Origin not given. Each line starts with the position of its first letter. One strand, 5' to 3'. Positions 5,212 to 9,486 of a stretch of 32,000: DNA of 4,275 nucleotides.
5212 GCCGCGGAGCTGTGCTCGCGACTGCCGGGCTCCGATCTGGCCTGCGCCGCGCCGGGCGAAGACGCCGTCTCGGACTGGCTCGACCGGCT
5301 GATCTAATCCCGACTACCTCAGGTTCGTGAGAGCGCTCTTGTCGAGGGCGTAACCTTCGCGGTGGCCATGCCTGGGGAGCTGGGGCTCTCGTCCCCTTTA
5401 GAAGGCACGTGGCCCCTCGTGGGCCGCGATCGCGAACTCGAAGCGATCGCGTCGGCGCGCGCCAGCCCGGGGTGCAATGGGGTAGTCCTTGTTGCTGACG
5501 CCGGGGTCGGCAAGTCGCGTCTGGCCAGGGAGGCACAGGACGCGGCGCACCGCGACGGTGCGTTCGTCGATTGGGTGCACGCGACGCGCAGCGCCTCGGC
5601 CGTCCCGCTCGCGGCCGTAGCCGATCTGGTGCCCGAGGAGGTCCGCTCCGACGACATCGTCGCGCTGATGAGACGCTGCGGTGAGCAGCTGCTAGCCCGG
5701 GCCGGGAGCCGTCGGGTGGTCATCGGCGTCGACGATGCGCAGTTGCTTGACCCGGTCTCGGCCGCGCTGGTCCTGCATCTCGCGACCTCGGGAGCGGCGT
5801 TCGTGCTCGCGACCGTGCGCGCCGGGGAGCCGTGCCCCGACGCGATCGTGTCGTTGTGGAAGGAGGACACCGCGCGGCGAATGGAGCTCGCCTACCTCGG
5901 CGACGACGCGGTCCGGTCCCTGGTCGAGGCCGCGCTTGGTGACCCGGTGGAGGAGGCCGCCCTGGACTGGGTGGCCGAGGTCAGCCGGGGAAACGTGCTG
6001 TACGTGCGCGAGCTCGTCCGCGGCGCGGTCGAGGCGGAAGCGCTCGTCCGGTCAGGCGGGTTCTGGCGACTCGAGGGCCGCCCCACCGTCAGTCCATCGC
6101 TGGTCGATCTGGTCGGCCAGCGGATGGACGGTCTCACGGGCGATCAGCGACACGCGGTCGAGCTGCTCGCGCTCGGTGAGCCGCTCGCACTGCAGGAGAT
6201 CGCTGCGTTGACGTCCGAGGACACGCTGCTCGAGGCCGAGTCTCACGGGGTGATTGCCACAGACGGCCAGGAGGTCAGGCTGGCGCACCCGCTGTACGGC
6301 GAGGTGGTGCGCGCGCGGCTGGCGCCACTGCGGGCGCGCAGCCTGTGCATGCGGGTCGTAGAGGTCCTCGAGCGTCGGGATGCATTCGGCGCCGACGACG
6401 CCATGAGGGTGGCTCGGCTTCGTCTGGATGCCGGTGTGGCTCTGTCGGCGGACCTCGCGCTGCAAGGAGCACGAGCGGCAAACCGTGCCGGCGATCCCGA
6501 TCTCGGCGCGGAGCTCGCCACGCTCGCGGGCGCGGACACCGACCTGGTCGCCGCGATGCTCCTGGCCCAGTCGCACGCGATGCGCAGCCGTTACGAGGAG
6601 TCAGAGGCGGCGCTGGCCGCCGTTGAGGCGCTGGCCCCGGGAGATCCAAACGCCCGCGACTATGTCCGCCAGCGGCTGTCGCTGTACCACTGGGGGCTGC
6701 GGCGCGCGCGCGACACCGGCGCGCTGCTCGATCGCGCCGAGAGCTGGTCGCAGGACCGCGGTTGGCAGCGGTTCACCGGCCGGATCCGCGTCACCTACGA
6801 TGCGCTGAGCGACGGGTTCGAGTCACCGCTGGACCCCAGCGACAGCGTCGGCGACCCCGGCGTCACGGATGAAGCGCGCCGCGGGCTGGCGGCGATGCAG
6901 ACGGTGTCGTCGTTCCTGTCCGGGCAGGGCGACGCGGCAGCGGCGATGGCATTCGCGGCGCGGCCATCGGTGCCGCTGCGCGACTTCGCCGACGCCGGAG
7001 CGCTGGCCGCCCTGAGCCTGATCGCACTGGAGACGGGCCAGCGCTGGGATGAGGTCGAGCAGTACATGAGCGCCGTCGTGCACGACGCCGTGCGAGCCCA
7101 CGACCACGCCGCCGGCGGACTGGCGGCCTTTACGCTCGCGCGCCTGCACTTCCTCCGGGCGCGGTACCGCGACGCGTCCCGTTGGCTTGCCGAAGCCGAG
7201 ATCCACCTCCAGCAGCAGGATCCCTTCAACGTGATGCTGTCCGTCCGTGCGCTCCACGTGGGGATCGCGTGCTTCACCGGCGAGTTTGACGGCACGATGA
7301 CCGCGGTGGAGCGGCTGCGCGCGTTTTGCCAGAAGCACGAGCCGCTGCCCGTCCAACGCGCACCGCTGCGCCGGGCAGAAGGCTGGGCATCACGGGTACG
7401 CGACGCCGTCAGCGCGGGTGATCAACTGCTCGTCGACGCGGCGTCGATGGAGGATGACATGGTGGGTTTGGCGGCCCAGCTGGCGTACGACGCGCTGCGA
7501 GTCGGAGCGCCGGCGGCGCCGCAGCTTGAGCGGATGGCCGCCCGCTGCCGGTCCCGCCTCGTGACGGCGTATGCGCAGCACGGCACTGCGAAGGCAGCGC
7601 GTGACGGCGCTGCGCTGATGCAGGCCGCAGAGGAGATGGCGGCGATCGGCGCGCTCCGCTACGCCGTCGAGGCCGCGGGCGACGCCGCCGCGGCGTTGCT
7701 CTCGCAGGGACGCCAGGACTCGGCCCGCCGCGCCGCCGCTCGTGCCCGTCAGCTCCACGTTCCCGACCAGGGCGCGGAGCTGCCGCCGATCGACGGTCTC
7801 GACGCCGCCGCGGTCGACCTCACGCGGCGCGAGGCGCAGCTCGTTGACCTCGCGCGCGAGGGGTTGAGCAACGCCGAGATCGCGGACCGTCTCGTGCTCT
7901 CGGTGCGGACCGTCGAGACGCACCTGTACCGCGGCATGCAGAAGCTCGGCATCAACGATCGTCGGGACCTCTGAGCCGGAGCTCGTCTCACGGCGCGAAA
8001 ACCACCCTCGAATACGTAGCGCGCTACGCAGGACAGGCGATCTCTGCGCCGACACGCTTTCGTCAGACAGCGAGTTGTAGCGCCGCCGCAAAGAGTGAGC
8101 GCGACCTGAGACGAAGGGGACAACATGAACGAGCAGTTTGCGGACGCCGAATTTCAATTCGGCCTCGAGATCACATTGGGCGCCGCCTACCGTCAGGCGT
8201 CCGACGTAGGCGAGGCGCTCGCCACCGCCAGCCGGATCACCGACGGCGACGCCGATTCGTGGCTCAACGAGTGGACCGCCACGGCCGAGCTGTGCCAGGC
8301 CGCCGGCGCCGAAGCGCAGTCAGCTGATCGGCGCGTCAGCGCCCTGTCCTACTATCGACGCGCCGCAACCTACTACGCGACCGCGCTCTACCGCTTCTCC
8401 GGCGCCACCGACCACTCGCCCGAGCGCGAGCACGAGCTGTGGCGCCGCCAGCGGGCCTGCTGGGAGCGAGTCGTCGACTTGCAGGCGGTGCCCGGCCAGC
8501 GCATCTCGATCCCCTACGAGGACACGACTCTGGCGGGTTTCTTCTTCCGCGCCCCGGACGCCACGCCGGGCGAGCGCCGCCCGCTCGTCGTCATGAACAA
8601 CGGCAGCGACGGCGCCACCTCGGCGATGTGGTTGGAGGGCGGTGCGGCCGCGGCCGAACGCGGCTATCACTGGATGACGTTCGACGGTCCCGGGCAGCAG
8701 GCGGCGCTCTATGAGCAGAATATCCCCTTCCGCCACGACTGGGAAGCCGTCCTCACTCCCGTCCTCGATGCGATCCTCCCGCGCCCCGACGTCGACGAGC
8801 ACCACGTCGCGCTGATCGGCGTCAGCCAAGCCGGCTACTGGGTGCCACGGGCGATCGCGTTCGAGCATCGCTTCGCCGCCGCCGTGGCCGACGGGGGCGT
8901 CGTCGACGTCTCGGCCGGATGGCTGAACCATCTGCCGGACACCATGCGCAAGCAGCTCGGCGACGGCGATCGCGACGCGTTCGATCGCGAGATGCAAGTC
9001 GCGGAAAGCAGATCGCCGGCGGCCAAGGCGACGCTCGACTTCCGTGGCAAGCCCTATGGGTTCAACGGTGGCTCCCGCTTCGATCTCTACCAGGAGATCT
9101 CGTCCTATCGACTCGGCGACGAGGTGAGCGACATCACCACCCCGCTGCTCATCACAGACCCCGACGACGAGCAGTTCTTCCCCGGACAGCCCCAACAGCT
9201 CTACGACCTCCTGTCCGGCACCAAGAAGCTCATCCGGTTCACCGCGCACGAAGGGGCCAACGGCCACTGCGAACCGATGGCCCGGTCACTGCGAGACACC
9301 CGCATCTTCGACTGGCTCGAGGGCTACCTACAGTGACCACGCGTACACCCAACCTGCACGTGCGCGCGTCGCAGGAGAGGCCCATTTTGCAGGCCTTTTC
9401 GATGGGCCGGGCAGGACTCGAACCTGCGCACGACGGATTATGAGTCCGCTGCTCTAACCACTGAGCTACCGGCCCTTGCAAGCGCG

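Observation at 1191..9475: Tandem att-like copies of the tRNA-Met 3' end delimit two islets with no integrase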

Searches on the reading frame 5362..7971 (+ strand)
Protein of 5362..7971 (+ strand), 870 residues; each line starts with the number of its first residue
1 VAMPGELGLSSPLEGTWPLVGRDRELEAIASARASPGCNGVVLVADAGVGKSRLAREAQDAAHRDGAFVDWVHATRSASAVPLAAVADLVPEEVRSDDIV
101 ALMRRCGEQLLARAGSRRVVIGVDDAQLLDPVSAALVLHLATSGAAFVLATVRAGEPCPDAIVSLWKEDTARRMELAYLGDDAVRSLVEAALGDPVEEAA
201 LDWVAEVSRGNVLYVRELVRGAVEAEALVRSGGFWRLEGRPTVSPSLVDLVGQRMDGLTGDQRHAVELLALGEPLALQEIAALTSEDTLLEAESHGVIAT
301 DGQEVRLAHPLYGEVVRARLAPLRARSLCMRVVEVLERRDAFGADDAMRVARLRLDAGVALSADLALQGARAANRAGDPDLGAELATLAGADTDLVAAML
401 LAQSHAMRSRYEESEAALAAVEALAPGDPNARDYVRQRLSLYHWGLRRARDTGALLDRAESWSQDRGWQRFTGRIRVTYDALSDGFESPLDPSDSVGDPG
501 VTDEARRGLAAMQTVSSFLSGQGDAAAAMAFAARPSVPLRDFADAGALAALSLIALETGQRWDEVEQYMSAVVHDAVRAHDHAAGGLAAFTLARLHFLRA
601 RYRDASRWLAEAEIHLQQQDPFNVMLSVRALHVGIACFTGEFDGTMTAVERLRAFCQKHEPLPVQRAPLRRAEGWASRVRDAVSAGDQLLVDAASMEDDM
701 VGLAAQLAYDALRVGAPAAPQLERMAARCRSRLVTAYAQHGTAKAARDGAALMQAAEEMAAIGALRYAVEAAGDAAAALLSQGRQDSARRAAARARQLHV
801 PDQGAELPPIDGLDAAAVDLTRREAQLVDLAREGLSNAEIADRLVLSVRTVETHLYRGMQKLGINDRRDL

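Call 7: search_protein_families(library=pfam, proteins=[window:5362-7971:+], max_evalue=0.01)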
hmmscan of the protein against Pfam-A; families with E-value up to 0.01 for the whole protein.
window:5362-7971:+ (870 aa): 7 families
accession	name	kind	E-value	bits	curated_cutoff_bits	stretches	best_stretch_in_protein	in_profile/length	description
PF00196.25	GerE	-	1.4e-12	47.5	23.5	1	820-870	3-53/57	Bacterial regulatory proteins, luxR family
PF13191.12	AAA_16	-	4.2e-11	44.1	32.6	1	18-143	1-158/167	AAA ATPase domain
PF08281.18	Sigma70_r4_2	-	6.2e-09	35.8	25.7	1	820-862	11-54/54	Sigma-70, region 4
PF13401.12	AAA_22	-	4e-08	34.1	27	1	40-141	7-108/130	AAA domain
PF04545.22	Sigma70_r4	-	0.00095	19.1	24.1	0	820-862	5-48/50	Sigma-70, region 4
PF13384.12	HTH_23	-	0.0025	18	24.6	0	822-852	5-35/50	Homeodomain-like domain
PF14493.12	HTH_40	-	0.0054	17.4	27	0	829-861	7-39/89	Helix-turn-helix domain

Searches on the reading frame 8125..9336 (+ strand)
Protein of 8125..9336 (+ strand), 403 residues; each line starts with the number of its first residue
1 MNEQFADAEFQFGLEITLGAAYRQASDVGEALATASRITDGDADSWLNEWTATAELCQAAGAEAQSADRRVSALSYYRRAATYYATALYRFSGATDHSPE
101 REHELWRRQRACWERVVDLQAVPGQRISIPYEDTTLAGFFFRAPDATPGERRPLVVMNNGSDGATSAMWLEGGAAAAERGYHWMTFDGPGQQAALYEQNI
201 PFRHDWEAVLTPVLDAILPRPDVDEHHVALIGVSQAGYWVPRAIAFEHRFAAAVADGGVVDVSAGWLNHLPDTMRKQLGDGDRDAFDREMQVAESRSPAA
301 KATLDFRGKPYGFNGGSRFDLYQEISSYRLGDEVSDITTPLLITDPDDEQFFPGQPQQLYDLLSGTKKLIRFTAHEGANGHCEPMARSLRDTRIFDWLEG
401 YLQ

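Call 7: search_protein_families(library=pfam, proteins=[window:8125-9333:+], max_evalue=0.01)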
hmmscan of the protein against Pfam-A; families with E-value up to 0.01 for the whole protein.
window:8125-9333:+ (403 aa): 1 family
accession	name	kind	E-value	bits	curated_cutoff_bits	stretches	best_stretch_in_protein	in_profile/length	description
PF00326.27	Peptidase_S9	-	9.1e-07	29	22.6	1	215-283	53-122/213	Prolyl oligopeptidase family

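Call 15: find_encoding_contigs(protein=window:8125-9336:+, flank=10000, max_places=8)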
Protein window:8125-9336:+ (403 aa): no gene with exactly this product is on record in the collection.

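Call 34: find_homologous_proteins(query=window:8125-9333:+, max_evalue=1e-20)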
Query window:8125-9333:+ (403 aa): 2257 proteins with E <= 1e-20 among 8000 candidates; the best 120 are listed.
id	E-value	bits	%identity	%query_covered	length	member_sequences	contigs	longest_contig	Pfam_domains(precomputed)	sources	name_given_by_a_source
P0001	1.0e-273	925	100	100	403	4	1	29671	PF00326.28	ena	-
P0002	8.7e-244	827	88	100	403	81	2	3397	PF06500.18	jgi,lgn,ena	-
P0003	1.3e-243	826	88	100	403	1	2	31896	-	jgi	jgi:hypothetical protein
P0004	6.8e-243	824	88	100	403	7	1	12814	PF06500.18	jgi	jgi:hypothetical protein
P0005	1.3e-239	813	87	100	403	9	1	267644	PF00326.28,PF06500.18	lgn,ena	-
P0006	5.9e-239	811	87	100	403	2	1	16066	PF00326.28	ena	-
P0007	4.4e-238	808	87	100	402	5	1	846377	PF00326.28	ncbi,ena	-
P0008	2.7e-237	805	86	100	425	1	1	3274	PF00326.28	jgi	jgi:dienelactone hydrolase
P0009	3.4e-237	805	86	100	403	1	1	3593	PF06500.18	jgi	jgi:hypothetical protein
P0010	3.0e-236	802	87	99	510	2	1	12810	-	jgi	jgi:hypothetical protein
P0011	1.6e-235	800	86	100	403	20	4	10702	PF00326.28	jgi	jgi:hypothetical protein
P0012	9.0e-235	797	86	100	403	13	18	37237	PF00326.28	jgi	jgi:hypothetical protein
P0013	9.3e-235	797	86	100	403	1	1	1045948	PF00326.28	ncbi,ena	-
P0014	9.6e-235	797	86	100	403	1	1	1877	-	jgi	jgi:hypothetical protein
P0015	3.0e-234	795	85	100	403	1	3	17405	-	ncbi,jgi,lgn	-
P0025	6.4e-220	748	90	90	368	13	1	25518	-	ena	-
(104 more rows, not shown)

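Call 35: find_encoding_contigs(protein=P0001, flank=10000, max_places=3)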
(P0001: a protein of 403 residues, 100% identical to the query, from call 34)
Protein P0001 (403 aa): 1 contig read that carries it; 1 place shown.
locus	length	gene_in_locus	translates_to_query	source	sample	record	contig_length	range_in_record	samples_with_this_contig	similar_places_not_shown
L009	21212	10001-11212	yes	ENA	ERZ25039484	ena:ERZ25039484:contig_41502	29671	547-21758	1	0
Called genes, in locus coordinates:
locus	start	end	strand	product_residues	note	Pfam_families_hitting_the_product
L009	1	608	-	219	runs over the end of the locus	PF00072:Response_reg, PF08281:Sigma70_r4_2, PF00196:GerE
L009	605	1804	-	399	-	PF07730:HisKA_3, PF02518:HATPase_c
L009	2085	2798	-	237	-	PF14329:DUF4386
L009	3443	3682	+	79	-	PF21814:DUF6883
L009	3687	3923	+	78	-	-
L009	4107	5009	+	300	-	PF26900:Phage_lambda_Ea47 (weak)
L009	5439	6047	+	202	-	-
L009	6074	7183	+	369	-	-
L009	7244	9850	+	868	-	PF13191:AAA_16, PF13401:AAA_22, PF08281:Sigma70_r4_2, PF00196:GerE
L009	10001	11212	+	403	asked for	PF00326:Peptidase_S9 (faint)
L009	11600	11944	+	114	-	-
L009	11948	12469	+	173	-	PF08808:RES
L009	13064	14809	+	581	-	PF01833:TIG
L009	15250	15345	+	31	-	-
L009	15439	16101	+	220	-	PF00578:AhpC-TSA, PF08534:Redoxin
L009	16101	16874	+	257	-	PF00106:adh_short, PF08659:KR (weak), PF13561:adh_short_C2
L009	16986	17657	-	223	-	PF00702:Hydrolase, PF13419:HAD_2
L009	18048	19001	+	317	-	PF00106:adh_short, PF08659:KR (weak)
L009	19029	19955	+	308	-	PF01323:DSBA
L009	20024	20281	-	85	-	-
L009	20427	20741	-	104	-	-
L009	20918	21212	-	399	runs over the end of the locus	PF10282:Lactonase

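Call 36: find_encoding_contigs(protein=P0005, flank=10000, max_places=3)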
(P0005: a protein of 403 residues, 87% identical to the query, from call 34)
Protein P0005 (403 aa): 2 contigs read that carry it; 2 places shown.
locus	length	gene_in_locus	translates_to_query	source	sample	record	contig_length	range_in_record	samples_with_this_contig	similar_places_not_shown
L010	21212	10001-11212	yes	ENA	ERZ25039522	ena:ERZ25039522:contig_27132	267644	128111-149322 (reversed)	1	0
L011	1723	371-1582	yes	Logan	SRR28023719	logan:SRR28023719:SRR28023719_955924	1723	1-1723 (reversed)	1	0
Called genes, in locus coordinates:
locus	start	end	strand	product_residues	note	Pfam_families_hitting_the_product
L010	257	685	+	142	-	PF19291:TREH_N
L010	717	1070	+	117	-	-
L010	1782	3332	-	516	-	PF11794:HpaB_N, PF03241:HpaB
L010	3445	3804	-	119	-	PF00903:Glyoxalase (weak), PF18029:Glyoxalase_6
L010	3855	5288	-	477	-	PF22807:TrAA12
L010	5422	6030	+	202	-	-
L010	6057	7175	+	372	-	PF00326:Peptidase_S9 (faint)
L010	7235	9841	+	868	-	PF13191:AAA_16, PF13401:AAA_22 (weak), PF08281:Sigma70_r4_2 (weak), PF00196:GerE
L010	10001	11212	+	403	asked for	PF06500:FrsA-like (weak), PF00326:Peptidase_S9 (faint)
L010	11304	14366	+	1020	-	PF09286:Pro-kuma_activ, PF01833:TIG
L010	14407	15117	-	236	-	-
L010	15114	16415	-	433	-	PF01565:FAD_binding_4, PF04030:ALO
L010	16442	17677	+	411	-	PF01168:Ala_racemase_N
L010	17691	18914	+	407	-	PF07690:MFS_1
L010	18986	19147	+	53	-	-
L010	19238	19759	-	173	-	-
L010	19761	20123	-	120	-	-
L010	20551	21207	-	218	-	PF03734:YkuD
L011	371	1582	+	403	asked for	PF06500:FrsA-like (weak), PF00326:Peptidase_S9 (faint)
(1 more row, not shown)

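Call 37: find_encoding_contigs(protein=P0007, flank=10000, max_places=3)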
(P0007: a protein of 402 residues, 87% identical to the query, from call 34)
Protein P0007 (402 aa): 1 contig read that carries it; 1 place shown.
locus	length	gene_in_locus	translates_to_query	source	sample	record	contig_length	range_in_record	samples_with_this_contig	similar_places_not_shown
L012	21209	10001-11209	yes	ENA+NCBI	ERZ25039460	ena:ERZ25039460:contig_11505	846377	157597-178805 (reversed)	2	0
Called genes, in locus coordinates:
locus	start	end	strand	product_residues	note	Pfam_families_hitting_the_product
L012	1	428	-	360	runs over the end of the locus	PF00174:Oxidored_molyb, PF03404:Mo-co_dimer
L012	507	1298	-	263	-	PF00106:adh_short, PF08659:KR, PF13460:NAD_binding_10 (weak), PF13561:adh_short_C2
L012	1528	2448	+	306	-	PF03781:FGE-sulfatase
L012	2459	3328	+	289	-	PF00106:adh_short, PF13561:adh_short_C2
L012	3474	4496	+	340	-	PF00005:ABC_tran, PF02463:SMC_N (faint), PF13304:AAA_21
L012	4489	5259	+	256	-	PF01061:ABC2_membrane, PF12698:ABC2_membrane_3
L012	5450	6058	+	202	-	-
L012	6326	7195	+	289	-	-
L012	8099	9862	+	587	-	PF00196:GerE, PF08281:Sigma70_r4_2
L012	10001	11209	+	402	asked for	PF00326:Peptidase_S9 (faint)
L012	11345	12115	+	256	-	PF02426:MIase, PF11578:DUF3237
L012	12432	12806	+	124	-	PF10057:MpsC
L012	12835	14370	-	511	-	PF00083:Sugar_tr (weak), PF07690:MFS_1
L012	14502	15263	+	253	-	PF07978:NIPSNAP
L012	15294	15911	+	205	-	-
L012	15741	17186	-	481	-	PF00392:GntR, PF00155:Aminotran_1_2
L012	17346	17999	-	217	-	-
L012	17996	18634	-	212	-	-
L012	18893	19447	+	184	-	PF00440:TetR_N, PF21351:TetR_C_41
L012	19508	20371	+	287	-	PF00561:Abhydrolase_1, PF12697:Abhydrolase_6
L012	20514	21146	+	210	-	-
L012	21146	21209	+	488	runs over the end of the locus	PF03176:MMPL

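Call 46: find_homologous_proteins(query=L009:19029-19952:+, max_evalue=1e-40)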
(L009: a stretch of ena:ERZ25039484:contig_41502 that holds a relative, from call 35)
Query L009:19029-19952:+ (308 aa): 7196 proteins with E <= 1e-40 among 8000 candidates; the best 120 are listed.
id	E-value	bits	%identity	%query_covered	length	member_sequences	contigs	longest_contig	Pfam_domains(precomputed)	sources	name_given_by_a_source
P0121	8.2e-197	671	96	100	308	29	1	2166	PF01323.27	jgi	jgi:protein-disulfide isomerase-like protein with CxxC motif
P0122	1.2e-162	559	86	92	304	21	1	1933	PF01323.27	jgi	jgi:predicted DsbA family dithiol-disulfide isomerase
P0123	2.0e-161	555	84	94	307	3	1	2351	PF01323.27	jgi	jgi:predicted DsbA family dithiol-disulfide isomerase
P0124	3.8e-161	554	80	100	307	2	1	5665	PF01323.27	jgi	jgi:protein-disulfide isomerase-like protein with CxxC motif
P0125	1.1e-160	552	83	95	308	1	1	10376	PF01323.27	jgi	jgi:predicted DsbA family dithiol-disulfide isomerase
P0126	5.5e-160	550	84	92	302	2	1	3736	PF01323.27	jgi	jgi:protein-disulfide isomerase-like protein with CxxC motif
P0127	5.7e-160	550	83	93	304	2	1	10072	PF01323.27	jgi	-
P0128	6.6e-160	550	83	96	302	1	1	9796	PF01323.27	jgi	jgi:protein-disulfide isomerase-like protein with CxxC motif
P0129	1.8e-159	548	80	98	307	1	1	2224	PF01323.27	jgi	jgi:predicted DsbA family dithiol-disulfide isomerase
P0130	3.3e-159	547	84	93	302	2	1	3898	PF01323.27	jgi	jgi:protein-disulfide isomerase-like protein with CxxC motif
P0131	5.4e-159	547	85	92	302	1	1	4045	PF01323.27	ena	-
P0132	1.1e-157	542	84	92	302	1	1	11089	PF01323.27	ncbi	ncbi:MAG TPA: DsbA family protein [Solirubrobacteraceae bacterium]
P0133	1.5e-157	542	84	93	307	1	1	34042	PF01323.27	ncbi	ncbi:MAG: DsbA family protein [Solirubrobacteraceae bacterium]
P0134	2.7e-157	541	82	96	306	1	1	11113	PF01323.27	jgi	jgi:protein-disulfide isomerase-like protein with CxxC motif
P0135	1.0e-156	539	81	95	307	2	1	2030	PF01323.27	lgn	-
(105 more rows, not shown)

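Call 82: search_protein_families(library=ncbifam, proteins=[L009:11600-11941:+, L009:11948-12466:+], max_evalue=0.001)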
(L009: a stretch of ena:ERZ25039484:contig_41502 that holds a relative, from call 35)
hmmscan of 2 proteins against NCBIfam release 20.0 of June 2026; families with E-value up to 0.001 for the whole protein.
L009:11600-11941:+ (114 aa): 3 families
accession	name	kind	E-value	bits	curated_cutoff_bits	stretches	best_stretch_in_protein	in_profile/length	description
NF049845.1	Xre_ParS_antitoxin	subfamily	1e-08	35.3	90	1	13-101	9-99/112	type II RES/Xre toxin-antitoxin system antitoxin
TIGR02293.1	TAS_TIGR02293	hypoth_equivalog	8.1e-08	32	57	1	14-110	31-129/133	putative toxin-antitoxin system antitoxin component, TIGR02293 family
NF047542.1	telomere_Tap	equivalog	0.0004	19.2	600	1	10-58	21-69/695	telomere-associated protein Tap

L009:11948-12466:+ (173 aa): 0 families

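Call 87: find_encoding_contigs(protein=P0025, flank=10000, max_places=2)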
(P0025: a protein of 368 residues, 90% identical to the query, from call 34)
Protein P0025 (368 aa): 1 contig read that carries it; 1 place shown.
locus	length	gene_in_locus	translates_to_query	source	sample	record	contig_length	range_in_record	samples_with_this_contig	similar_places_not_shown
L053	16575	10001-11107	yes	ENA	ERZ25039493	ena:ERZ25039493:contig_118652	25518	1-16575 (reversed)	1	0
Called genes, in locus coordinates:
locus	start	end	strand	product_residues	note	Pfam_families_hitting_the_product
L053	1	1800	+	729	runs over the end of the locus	PF17892:Cadherin_5 (weak), PF17963:Big_9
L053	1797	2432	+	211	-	-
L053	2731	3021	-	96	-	-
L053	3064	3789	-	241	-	PF08281:Sigma70_r4_2, PF04545:Sigma70_r4 (weak), PF12680:SnoaL_2 (faint)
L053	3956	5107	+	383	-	-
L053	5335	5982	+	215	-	-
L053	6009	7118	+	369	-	-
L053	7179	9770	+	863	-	PF13191:AAA_16, PF13401:AAA_22, PF08281:Sigma70_r4_2, PF00196:GerE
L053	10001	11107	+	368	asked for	-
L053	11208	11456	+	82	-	-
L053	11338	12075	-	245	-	-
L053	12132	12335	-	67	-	-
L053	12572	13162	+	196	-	-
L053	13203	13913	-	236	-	-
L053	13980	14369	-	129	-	PF00111:Fer2 (weak)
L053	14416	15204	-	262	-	-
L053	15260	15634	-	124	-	PF00487:FA_desaturase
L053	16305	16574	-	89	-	?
